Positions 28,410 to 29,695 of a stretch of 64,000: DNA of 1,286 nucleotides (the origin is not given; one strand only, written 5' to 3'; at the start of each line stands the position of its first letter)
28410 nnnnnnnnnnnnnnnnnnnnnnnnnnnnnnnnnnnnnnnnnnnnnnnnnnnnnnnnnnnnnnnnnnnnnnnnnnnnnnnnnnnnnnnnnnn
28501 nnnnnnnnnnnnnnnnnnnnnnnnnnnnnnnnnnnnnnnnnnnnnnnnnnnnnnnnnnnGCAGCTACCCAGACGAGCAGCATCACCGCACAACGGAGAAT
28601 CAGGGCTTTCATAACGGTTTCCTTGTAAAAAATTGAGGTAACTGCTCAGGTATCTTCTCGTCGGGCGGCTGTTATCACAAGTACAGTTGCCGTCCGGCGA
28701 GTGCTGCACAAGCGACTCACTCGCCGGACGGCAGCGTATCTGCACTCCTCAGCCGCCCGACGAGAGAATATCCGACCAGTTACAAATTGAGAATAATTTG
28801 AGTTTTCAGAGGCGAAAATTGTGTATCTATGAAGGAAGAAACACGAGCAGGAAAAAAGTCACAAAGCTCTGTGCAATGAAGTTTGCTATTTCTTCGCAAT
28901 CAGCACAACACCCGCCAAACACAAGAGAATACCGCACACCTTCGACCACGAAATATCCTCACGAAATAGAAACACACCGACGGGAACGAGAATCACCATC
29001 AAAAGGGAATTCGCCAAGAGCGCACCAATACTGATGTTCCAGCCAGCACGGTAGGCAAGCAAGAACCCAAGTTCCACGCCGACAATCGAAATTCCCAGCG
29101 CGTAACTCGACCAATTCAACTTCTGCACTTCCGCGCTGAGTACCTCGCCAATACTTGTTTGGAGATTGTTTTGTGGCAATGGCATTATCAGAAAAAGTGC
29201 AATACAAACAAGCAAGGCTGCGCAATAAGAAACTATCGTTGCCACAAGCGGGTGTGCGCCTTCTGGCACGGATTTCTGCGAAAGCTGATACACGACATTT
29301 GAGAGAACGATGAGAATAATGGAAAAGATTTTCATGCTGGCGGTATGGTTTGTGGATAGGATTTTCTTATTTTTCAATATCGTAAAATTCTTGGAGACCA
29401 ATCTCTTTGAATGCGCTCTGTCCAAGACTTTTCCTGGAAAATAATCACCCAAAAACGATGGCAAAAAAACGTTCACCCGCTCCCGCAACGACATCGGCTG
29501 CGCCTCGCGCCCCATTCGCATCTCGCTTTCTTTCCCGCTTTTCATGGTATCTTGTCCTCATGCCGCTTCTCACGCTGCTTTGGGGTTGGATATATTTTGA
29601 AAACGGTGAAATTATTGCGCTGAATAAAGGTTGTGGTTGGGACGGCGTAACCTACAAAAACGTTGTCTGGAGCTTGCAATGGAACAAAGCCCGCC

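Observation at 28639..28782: Abundant ~115-150-bp composite palindromic element (family 1): modular architecture with non-complementary internal arms, 7 full copies plus 1 half copy in 64 kb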

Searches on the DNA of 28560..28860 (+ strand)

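Call 62: search_dna_similar(query=window:28630-28790:+, collection=plasmids, mode=distant, max_evalue=0.01, max_rows=10)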
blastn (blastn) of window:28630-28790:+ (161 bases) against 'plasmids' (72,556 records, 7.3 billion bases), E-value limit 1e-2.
No match.

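Call 63: search_rna_families(source=window, start=28560, end=28860, threshold=evalue, max_evalue=1)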
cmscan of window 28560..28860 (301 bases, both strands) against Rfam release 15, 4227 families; matches with E-value up to 1: 0.
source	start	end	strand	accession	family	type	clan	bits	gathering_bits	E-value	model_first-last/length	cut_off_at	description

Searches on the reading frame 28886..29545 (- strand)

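Call 14: search_protein_families(library=pfam, proteins=[window:28886-29545:-])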
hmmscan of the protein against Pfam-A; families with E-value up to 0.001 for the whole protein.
window:28886-29545:- (219 aa): 1 family
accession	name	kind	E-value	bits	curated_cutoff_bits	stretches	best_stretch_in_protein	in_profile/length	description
PF00892.27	EamA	-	6.4e-08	33.4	28.2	1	73-216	4-133/135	EamA-like transporter family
